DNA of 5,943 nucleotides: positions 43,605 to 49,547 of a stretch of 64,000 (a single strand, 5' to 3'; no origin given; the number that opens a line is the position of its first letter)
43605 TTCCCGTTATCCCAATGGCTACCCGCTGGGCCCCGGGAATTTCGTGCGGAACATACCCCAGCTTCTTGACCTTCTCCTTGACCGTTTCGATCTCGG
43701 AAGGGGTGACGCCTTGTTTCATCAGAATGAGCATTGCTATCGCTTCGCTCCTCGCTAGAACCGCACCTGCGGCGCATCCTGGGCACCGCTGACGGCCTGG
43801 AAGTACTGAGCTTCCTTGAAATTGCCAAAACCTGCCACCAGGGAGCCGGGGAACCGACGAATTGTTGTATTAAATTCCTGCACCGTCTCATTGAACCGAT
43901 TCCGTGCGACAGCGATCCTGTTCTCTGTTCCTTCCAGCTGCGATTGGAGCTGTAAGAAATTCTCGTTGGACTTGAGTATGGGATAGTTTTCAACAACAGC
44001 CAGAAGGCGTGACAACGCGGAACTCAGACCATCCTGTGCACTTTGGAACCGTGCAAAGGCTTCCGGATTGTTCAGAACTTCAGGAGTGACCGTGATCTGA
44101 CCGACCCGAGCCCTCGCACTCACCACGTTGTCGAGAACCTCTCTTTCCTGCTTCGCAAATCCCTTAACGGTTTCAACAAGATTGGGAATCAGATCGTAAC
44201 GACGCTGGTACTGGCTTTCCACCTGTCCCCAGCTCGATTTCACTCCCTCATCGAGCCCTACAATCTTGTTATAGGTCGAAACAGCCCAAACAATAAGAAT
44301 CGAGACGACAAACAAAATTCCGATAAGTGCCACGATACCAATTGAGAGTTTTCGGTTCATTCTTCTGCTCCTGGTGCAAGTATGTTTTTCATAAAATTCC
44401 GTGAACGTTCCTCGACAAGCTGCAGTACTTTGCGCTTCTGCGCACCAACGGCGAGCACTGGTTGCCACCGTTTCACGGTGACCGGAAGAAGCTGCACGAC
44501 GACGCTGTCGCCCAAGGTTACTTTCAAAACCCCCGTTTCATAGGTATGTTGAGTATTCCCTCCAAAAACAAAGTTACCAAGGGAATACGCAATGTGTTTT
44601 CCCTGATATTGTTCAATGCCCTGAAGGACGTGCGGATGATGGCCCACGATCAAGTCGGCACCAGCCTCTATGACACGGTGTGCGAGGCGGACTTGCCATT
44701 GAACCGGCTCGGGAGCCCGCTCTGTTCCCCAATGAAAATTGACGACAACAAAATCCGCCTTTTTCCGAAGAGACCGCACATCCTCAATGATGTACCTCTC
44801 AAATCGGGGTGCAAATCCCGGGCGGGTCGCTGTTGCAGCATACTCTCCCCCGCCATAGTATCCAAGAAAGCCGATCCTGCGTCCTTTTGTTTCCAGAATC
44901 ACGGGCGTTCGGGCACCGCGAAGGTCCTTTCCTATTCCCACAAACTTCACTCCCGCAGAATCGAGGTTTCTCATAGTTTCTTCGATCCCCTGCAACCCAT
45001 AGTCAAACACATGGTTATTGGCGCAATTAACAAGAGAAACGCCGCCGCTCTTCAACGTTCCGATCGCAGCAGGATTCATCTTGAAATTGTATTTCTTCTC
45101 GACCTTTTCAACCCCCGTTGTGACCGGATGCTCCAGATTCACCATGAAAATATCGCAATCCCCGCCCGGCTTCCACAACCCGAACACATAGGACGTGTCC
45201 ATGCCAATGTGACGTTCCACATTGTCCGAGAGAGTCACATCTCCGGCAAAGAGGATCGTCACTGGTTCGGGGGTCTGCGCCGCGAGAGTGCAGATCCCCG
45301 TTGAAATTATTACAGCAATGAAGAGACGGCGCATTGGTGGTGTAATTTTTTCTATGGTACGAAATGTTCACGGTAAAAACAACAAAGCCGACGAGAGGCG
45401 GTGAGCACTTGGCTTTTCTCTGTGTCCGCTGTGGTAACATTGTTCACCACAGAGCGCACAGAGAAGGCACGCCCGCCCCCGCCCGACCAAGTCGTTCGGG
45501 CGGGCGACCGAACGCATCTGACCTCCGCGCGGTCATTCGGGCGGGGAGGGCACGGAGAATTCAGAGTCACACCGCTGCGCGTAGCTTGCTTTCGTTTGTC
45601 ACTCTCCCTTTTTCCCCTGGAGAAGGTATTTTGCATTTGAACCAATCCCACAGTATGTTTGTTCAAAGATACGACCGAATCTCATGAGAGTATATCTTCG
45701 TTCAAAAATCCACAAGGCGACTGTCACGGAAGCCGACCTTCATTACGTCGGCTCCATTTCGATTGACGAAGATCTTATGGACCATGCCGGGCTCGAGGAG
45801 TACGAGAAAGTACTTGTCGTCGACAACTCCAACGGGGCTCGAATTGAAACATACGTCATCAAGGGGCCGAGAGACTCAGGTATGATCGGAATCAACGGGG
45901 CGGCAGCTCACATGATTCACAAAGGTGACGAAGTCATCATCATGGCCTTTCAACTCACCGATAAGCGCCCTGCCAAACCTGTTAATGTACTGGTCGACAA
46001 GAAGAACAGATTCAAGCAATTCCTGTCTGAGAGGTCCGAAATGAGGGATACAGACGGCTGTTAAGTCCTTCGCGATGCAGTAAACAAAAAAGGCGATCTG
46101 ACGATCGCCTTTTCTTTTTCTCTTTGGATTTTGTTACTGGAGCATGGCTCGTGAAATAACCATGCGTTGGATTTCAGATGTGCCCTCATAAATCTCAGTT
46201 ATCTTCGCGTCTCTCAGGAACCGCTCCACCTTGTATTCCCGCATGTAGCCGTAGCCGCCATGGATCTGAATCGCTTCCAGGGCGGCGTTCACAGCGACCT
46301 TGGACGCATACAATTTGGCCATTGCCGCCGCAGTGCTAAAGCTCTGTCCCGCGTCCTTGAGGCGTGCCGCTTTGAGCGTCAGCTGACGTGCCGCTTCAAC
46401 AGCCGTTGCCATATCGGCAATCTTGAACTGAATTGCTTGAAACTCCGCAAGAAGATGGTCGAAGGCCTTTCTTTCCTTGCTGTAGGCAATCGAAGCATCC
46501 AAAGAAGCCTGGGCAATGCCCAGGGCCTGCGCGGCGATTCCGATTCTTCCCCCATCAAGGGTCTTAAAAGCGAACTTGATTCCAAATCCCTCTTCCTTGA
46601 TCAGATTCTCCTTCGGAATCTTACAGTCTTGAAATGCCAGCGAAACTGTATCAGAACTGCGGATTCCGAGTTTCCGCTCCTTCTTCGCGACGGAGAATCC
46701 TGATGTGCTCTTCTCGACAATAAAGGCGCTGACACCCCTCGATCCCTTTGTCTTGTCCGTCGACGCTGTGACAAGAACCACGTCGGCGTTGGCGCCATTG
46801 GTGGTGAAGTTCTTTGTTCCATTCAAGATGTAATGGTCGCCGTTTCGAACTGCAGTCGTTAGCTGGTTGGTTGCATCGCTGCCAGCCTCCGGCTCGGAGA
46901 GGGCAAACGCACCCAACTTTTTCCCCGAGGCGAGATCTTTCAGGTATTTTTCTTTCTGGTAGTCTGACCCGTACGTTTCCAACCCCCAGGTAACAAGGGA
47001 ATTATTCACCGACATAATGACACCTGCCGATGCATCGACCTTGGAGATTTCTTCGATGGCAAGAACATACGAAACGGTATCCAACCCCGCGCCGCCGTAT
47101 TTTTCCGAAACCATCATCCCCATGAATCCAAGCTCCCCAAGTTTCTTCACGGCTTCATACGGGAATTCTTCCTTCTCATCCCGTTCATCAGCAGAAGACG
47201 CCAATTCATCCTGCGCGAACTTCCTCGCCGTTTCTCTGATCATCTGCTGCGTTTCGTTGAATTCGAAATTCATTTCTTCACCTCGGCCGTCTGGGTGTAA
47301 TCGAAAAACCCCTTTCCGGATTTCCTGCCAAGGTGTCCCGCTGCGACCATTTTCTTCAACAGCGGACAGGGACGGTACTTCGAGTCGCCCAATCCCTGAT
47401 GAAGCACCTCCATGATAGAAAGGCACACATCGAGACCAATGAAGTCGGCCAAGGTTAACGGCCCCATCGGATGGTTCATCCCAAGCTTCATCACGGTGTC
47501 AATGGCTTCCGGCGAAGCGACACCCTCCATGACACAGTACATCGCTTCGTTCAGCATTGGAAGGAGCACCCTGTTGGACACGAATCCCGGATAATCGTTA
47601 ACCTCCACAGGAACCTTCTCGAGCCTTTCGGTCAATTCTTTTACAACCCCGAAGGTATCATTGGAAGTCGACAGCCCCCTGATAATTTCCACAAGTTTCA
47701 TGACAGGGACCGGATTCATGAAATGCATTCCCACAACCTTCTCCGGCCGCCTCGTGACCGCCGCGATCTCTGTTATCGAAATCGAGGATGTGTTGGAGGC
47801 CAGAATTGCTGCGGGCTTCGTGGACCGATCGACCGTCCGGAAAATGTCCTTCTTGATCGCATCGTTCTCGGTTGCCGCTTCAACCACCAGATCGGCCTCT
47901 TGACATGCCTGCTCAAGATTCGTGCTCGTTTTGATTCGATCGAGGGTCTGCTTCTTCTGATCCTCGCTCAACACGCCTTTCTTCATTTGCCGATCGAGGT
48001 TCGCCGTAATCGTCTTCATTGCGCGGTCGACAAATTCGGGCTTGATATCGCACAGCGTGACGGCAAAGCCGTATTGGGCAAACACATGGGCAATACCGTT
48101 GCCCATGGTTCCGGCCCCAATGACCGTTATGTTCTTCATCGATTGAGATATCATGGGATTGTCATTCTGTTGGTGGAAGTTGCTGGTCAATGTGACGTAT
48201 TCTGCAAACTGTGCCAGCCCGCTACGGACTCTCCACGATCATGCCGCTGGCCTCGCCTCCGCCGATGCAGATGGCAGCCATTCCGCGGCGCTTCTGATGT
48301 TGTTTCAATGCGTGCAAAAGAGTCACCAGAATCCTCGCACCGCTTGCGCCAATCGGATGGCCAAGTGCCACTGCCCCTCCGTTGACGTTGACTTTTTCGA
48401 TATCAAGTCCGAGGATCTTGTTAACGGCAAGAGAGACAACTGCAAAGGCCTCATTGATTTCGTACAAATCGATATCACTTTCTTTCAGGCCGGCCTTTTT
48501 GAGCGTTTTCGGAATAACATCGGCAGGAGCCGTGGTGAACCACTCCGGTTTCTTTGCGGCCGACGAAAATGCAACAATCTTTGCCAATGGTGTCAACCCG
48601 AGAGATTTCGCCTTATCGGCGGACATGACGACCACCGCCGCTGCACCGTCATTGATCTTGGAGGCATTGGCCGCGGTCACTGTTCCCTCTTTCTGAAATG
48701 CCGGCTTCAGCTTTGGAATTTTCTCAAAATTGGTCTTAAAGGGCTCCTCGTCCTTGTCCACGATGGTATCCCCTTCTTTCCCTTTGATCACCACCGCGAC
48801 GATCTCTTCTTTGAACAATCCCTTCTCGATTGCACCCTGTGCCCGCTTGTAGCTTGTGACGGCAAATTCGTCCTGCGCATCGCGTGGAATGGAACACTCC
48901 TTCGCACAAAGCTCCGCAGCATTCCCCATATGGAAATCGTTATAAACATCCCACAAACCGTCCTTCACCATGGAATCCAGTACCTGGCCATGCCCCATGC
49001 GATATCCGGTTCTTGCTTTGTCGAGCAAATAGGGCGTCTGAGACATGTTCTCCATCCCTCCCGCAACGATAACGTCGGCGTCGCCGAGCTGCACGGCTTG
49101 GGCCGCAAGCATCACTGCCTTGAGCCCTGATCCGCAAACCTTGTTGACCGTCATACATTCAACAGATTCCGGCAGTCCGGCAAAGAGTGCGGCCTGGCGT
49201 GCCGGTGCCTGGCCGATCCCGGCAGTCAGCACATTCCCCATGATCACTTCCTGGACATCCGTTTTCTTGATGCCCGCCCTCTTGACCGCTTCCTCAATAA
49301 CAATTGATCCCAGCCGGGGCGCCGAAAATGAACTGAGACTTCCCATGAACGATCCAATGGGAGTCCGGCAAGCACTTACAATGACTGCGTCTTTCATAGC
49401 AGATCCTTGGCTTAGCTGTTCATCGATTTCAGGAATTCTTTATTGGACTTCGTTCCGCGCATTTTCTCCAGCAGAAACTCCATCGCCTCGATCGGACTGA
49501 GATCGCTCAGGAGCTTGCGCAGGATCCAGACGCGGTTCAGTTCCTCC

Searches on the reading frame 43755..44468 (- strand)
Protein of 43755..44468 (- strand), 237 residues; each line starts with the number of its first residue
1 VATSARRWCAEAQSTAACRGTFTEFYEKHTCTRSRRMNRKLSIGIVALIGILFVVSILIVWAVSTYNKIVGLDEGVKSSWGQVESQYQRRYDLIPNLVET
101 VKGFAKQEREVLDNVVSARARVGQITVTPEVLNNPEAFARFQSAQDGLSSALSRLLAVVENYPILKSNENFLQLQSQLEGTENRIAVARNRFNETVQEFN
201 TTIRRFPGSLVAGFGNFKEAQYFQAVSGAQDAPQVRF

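Call 61: search_protein_families(library=pfam, proteins=[window:43755-44468:-], max_evalue=0.0001)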
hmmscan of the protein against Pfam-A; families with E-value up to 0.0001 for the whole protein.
window:43755-44468:- (237 aa): 1 family
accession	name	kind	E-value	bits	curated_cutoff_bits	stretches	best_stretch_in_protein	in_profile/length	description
PF04011.17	LemA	-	1.2e-58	197.6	26.2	1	79-237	1-149/149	LemA family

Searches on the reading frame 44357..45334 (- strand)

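Call 61: search_protein_families(library=pfam, proteins=[window:44357-45334:-], max_evalue=0.0001)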
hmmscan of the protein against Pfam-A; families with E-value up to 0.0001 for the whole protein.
window:44357-45334:- (325 aa): 1 family
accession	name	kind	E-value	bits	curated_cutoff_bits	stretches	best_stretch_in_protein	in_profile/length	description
PF09587.15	PGA_cap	-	4.6e-71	239.7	27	1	26-258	1-254/255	Bacterial capsule synthesis protein PGA_cap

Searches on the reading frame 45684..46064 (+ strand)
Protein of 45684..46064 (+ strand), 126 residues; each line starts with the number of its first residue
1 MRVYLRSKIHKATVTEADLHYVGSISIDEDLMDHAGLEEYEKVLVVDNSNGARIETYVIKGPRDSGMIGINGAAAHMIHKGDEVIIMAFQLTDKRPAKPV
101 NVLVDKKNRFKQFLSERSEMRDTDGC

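Call 83: search_protein_families(library=pfam, proteins=[window:45684-46064:+], max_evalue=0.0001)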
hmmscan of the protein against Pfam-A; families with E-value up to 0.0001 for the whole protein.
window:45684-46064:+ (126 aa): 1 family
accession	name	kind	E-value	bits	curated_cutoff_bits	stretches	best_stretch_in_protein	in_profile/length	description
PF02261.22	Asp_decarbox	-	7.4e-44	148.8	25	1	2-110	3-114/115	Aspartate decarboxylase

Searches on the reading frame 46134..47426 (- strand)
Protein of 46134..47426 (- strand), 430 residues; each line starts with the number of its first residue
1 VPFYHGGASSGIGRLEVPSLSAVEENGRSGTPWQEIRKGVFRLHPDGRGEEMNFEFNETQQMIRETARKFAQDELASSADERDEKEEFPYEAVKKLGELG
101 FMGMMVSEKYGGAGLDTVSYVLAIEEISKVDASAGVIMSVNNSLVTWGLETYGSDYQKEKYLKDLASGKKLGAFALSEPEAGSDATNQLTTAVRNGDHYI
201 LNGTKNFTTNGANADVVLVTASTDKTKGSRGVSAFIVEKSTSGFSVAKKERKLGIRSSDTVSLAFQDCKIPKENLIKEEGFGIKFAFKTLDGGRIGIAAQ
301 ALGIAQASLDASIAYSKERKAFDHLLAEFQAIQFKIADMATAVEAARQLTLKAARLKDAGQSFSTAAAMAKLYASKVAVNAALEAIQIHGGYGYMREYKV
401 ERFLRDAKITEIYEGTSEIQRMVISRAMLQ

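Call 61: search_protein_families(library=pfam, proteins=[window:46134-47426:-], max_evalue=0.0001)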
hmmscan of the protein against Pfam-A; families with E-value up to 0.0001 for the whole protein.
window:46134-47426:- (430 aa): 5 families
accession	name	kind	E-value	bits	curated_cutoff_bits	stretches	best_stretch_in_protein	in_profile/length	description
PF00441.29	Acyl-CoA_dh_1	-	1.7e-51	174.7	22.4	1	282-429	3-150/150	Acyl-CoA dehydrogenase, C-terminal domain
PF02771.21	Acyl-CoA_dh_N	-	2e-40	138.1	22.9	1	57-169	1-113/113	Acyl-CoA dehydrogenase, N-terminal domain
PF02770.24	Acyl-CoA_dh_M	-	1.9e-25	89.3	33.3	1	173-268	1-97/97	Acyl-CoA dehydrogenase, middle domain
PF08028.16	Acyl-CoA_dh_2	-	7e-25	88.3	22.7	1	295-417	1-133/134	Acyl-CoA dehydrogenase, C-terminal domain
PF22924.1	ACOX_C_alpha1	-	1.5e-05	25.3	27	1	313-426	49-166/169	Acyl-CoA oxidase, C-alpha1 domain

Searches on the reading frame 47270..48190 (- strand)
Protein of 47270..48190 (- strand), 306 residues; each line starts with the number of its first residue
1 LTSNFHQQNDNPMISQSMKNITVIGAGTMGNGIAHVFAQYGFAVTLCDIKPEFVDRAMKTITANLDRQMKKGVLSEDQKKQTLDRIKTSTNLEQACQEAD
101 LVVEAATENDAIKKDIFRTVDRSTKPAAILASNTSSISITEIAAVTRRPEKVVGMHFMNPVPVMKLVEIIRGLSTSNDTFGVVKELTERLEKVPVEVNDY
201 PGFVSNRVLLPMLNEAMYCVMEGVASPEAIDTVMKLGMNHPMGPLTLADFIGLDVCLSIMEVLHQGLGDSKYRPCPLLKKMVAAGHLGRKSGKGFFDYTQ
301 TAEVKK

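Call 82: search_protein_families(library=pfam, proteins=[window:47270-48190:-], max_evalue=0.0001)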
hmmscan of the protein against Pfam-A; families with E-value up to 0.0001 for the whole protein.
window:47270-48190:- (306 aa): 7 families
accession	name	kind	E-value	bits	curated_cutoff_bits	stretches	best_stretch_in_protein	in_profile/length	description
PF02737.24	3HCDH_N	-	1.2e-66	224.5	22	1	20-199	1-179/180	3-hydroxyacyl-CoA dehydrogenase, NAD binding domain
PF00725.27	3HCDH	-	1e-38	132.2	22.1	1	202-298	1-97/97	3-hydroxyacyl-CoA dehydrogenase, C-terminal domain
PF03721.20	UDPG_MGDP_dh_N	-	3.2e-06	27.3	27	1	20-102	2-80/187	UDP-glucose/GDP-mannose dehydrogenase family, NAD binding domain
PF03446.21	NAD_binding_2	-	3.7e-06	27.5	21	1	20-137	1-97/161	NAD binding domain of 6-phosphogluconate dehydrogenase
PF01210.29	NAD_Gly3P_dh_N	-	9.1e-06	26.2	23.1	1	20-130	1-99/158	NAD-dependent glycerol-3-phosphate dehydrogenase N-terminus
PF03435.24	Sacchrp_dh_NADP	-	9.6e-06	26.4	25.1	1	21-109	1-79/129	Saccharopine dehydrogenase NADP binding domain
PF01262.27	AlaDh_PNT_C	-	5.2e-05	23.2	23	0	20-106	30-100/214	Alanine dehydrogenase/PNT, C-terminal domain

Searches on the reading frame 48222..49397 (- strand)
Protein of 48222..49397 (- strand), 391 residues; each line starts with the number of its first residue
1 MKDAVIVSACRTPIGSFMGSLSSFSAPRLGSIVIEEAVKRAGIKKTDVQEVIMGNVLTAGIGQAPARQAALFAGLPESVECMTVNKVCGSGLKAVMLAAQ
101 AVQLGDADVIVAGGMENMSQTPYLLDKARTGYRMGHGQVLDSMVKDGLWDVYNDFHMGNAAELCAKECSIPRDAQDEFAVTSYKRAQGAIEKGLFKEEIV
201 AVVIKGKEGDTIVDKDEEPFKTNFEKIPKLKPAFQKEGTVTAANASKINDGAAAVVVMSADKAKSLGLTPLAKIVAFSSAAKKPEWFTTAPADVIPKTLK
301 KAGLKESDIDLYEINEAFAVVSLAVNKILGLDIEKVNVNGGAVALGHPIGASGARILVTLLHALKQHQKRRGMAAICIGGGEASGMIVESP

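Call 61: search_protein_families(library=pfam, proteins=[window:48222-49397:-], max_evalue=0.0001)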
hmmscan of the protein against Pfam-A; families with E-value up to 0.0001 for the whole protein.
window:48222-49397:- (391 aa): 4 families
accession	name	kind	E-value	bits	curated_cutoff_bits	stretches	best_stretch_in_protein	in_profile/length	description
PF00108.29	Thiolase_N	-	4.7e-100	334.7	26.4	1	5-260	2-259/260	Thiolase, N-terminal domain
PF02803.24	Thiolase_C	-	5.1e-48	162.2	27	1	268-389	1-122/123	Thiolase, C-terminal domain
PF00109.32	ketoacyl-synt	-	5.7e-07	29.8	20.8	1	82-119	168-205/252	Beta-ketoacyl synthase, N-terminal domain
PF22691.2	Thiolase_C_1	-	1e-05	25.8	28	0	278-326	7-55/144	Thiolase C-terminal domain-like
